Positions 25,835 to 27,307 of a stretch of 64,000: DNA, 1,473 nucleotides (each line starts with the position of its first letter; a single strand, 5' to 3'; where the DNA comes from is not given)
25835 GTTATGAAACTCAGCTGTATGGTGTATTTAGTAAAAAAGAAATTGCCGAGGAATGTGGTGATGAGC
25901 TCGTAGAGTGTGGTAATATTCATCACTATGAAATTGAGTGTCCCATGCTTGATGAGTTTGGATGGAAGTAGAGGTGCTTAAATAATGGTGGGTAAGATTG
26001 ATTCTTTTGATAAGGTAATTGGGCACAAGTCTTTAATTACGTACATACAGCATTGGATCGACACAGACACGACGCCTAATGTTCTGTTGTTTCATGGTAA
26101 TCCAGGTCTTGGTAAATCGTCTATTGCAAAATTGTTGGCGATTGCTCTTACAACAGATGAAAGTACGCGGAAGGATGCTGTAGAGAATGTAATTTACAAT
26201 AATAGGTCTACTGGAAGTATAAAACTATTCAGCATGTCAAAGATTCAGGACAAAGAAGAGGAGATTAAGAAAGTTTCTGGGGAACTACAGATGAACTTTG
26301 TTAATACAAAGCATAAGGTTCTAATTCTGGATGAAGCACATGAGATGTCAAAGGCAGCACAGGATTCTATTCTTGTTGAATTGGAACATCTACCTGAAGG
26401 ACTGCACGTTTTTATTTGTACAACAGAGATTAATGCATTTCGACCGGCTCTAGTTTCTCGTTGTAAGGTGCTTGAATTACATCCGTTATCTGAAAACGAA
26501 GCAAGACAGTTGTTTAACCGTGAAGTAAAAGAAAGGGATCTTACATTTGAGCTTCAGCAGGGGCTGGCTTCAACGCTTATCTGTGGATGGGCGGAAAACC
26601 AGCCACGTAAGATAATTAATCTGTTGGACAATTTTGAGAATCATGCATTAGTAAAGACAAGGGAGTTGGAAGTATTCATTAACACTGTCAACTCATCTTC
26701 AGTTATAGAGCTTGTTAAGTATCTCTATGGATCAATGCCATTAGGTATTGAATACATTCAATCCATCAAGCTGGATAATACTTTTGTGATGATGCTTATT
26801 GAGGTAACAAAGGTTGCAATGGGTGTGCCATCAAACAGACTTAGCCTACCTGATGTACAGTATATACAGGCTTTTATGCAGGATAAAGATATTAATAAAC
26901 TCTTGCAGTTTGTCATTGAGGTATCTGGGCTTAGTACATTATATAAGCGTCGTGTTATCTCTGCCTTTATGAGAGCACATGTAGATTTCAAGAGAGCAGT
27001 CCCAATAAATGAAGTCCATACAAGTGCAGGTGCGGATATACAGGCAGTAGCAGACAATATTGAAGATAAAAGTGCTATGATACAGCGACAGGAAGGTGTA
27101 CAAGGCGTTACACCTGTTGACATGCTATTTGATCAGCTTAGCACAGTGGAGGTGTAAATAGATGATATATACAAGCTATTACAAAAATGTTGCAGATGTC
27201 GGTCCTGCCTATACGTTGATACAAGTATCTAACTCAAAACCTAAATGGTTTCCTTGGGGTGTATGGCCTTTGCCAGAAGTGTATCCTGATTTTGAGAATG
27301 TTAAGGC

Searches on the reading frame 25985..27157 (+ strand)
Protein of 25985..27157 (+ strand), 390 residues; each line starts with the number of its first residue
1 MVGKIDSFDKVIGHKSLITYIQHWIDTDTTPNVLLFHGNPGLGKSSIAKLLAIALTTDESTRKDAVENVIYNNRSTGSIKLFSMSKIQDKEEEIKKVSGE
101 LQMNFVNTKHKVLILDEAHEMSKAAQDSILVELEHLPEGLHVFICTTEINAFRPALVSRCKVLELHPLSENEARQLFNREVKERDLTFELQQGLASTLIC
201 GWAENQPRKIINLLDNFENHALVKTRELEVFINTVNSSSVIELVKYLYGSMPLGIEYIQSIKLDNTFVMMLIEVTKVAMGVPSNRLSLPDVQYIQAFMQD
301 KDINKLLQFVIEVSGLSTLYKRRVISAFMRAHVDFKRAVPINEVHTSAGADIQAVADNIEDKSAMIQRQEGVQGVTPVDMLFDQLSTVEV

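Call 9: search_protein_families(library=phrogs, proteins=[window:25985-27157:+], max_evalue=0.001)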
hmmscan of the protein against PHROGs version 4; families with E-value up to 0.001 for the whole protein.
window:25985-27157:+ (390 aa): 6 families
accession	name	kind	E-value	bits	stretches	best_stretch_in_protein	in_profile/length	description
phrog_5846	-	DNA, RNA and nucleotide metabolism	7.6e-34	118.6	1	7-230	14-215/380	clamp loader of DNA polymerase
phrog_168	-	DNA, RNA and nucleotide metabolism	3.5e-21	77.2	1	7-250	19-238/314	clamp loader of DNA polymerase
phrog_7998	-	unknown function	1.4e-05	25.5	1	31-147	40-153/339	-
phrog_4871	-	other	2.3e-05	24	1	7-126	190-301/764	ATP-dependent protease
phrog_3757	-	unknown function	3.3e-05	24.5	0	31-55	126-150/367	-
phrog_11838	-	DNA, RNA and nucleotide metabolism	0.00032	21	0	14-128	22-118/420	clamp loader of DNA polymerase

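Call 12: search_protein_families(library=pfam, proteins=[window:25985-27157:+], max_evalue=0.001)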
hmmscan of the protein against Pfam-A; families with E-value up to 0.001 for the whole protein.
window:25985-27157:+ (390 aa): 12 families
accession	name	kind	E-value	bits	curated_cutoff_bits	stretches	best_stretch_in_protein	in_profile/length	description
PF13177.12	DNA_pol3_delta2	-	4e-17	63.1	27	1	14-168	2-160/161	DNA polymerase III, delta subunit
PF00004.35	AAA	-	2.8e-10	41.2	21.2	1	34-163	1-126/131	ATPase family associated with various cellular activities (AAA)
PF13401.12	AAA_22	-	1.9e-06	28.6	27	1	30-137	4-108/130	AAA domain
PF00931.28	NB-ARC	-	2.2e-05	24.3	23.5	1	19-187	6-175/248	NB-ARC domain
PF07728.20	AAA_5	-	3.3e-05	24.3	22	1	34-133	2-90/139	AAA domain (dynein-related subfamily)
PF09848.15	SLFN-g3_helicase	-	3.6e-05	23.6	24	1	32-124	2-94/354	Schlafen group 3, DNA/RNA helicase domain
PF24883.2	NPHP3_N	-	0.00011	22.9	24.8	1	21-59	12-50/164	Nephrocystin 3, N-terminal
PF05621.17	TniB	-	0.00019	21.4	22.4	1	24-142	29-155/189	Bacterial TniB protein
PF05729.18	NACHT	-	0.00023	21.5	26.7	1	33-182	2-165/167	NACHT domain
PF20720.3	nSTAND3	-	0.00041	20.5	27.2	0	29-59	15-45/155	Novel STAND NTPase 3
PF05496.18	RuvB_N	-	0.00043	20.5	27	0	22-57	24-59/159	Holliday junction DNA helicase RuvB P-loop domain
PF03215.21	Rad17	-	0.00082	19.8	23.8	0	10-118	20-141/186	Rad17 P-loop domain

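Call 57: search_dna_similar(query=window:25985-27157:+, collection=phages, mode=protein, max_rows=12)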
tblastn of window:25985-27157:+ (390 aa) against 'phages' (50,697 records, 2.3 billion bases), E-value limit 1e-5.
Records with a match: 107; places in all: 107; records where one place covers at least 80% of the query: 1.
Best place of each record, by identity: <60% 107.
By first word of the organism name: Vibrio 39; Bacteriophage 18; Erwinia 13; Listeria 9; Haloarcula 6; Synechococcus 4; Staphylococcus 3; Dinoroseobacter 3; Acinetobacter 2; Escherichia 2; and 7 more.
By host as written in the record: - 22; Vibrio parahaemolyticus 13; Erwinia amylovora 13; Listeria monocytogenes 9; Vibrio alginolyticus 4; Vibrio vulnificus 3; Haloarcula vallismortis 3; Haloarcula californiae 3; and 30 more.
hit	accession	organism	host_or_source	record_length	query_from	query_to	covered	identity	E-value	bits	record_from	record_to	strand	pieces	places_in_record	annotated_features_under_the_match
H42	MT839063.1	Bacteriophage sp.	human fecal samples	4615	8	322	81%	23.4%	1e-9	66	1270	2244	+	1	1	record has no annotation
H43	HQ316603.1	Cyanophage S-SSM6b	Synechococcus sp. WH8109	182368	9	306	76%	24.6%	3e-6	56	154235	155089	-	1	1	sliding clamp loader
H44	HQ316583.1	Synechococcus phage S-SSM4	Synechococcus sp. WH8018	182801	9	306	76%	24.6%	3e-6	56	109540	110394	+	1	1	sliding clamp loader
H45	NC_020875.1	Synechococcus phage S-SSM4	Synechococcus sp. WH8018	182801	9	306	76%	24.6%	3e-6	56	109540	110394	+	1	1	clamp loader of DNA polymerase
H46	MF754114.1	Vibrio phage vB_VpaS_KF4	Vibrio parahaemolyticus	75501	7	264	66%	25.6%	2e-9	66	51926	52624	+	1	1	putative DNA polymerase III subunit gamma and tau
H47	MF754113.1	Vibrio phage vB_VpaS_KF3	Vibrio parahaemolyticus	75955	7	264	66%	25.6%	2e-9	66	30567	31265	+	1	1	putative DNA polymerase III subunit gamma and tau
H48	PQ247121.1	Vibrio phage vB_VneS_S3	Vibrio neocaledonicus NC470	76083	7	264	66%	25.6%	2e-9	66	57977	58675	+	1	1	DNA polymerase III delta subunit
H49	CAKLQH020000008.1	Acinetobacter phage MD-2021a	not known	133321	8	245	61%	27.7%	2e-6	56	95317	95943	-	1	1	rarA: putative ATPase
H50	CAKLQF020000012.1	Acinetobacter phage MD-2021a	not known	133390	8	245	61%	27.7%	2e-6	56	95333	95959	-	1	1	rarA: putative ATPase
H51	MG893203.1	Vibrio phage VP06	Vibrio parahaemolyticus YAS1206-16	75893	7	264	66%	25.2%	4e-9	64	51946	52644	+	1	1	DNA polymerase III, gamma/tau subunits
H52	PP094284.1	Vibrio phage vB_ValS_R12Z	Vibrio alginolyticus NBRC 15630 = ATCC ...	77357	7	247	62%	25.8%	4e-11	71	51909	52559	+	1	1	putative DNA polymerase III subunit gamma and tau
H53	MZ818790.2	Vibrio phage OPA17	Vibrio campbellii HY01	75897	7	247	62%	25.8%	9e-11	70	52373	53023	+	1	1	putative DNA polymerase III subunit gamma and tau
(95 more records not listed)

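Call 99: find_encoding_contigs(protein=window:25985-27157:+, flank=1000, max_places=10)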
Protein window:25985-27157:+ (390 aa): 24 contigs read that carry it; 10 places shown.
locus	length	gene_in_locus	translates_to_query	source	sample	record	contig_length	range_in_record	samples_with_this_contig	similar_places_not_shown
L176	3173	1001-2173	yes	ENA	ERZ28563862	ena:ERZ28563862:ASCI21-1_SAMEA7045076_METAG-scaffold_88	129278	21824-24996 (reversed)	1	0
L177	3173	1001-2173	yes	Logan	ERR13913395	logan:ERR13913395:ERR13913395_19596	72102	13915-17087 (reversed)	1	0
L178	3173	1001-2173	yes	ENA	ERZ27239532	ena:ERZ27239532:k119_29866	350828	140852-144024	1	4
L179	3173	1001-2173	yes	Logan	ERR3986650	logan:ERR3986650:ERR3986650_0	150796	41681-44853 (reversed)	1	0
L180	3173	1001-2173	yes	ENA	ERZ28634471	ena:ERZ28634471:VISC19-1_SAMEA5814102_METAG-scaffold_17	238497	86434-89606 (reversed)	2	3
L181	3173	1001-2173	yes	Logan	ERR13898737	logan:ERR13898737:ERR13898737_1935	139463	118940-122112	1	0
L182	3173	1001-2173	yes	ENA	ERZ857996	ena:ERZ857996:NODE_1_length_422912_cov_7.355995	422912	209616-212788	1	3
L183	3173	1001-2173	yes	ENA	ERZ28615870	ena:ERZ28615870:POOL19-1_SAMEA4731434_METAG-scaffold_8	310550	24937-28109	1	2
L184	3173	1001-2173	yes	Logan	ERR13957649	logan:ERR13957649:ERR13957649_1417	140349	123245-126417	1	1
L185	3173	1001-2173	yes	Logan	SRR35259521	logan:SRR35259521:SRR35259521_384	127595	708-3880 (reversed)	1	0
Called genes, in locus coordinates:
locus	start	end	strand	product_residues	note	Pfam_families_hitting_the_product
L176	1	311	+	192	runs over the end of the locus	-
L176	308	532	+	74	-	-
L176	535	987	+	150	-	-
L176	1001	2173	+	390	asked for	PF13177:DNA_pol3_delta2, PF00931:NB-ARC (weak), PF00004:AAA, PF09848:SLFN-g3_helicase (faint), PF13401:AAA_22 (weak)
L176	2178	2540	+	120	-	PF22751:DUF488-N3a, PF04343:DUF488 (weak)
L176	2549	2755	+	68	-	-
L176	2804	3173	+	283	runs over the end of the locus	PF08843:AbiEii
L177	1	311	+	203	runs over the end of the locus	-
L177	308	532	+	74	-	-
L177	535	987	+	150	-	-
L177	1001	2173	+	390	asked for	PF13177:DNA_pol3_delta2, PF00931:NB-ARC (weak), PF00004:AAA, PF09848:SLFN-g3_helicase (faint), PF13401:AAA_22 (weak)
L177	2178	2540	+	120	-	PF22751:DUF488-N3a, PF04343:DUF488 (weak)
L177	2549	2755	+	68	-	-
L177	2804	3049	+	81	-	-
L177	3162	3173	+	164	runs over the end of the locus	PF08843:AbiEii (weak)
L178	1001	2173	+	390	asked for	PF13177:DNA_pol3_delta2, PF00931:NB-ARC (weak), PF00004:AAA, PF09848:SLFN-g3_helicase (faint), PF13401:AAA_22 (weak)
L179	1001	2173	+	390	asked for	PF13177:DNA_pol3_delta2, PF00931:NB-ARC (weak), PF00004:AAA, PF09848:SLFN-g3_helicase (faint), PF13401:AAA_22 (weak)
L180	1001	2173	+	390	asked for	PF13177:DNA_pol3_delta2, PF00931:NB-ARC (weak), PF00004:AAA, PF09848:SLFN-g3_helicase (faint), PF13401:AAA_22 (weak)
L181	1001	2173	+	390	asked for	PF13177:DNA_pol3_delta2, PF00931:NB-ARC (weak), PF00004:AAA, PF09848:SLFN-g3_helicase (faint), PF13401:AAA_22 (weak)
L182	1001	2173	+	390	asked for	PF13177:DNA_pol3_delta2, PF00931:NB-ARC (weak), PF00004:AAA, PF09848:SLFN-g3_helicase (faint), PF13401:AAA_22 (weak)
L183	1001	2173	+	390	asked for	PF13177:DNA_pol3_delta2, PF00931:NB-ARC (weak), PF00004:AAA, PF09848:SLFN-g3_helicase (faint), PF13401:AAA_22 (weak)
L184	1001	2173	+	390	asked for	PF13177:DNA_pol3_delta2, PF00931:NB-ARC (weak), PF00004:AAA, PF09848:SLFN-g3_helicase (faint), PF13401:AAA_22 (weak)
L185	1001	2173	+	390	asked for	PF13177:DNA_pol3_delta2, PF00931:NB-ARC (weak), PF00004:AAA, PF09848:SLFN-g3_helicase (faint), PF13401:AAA_22 (weak)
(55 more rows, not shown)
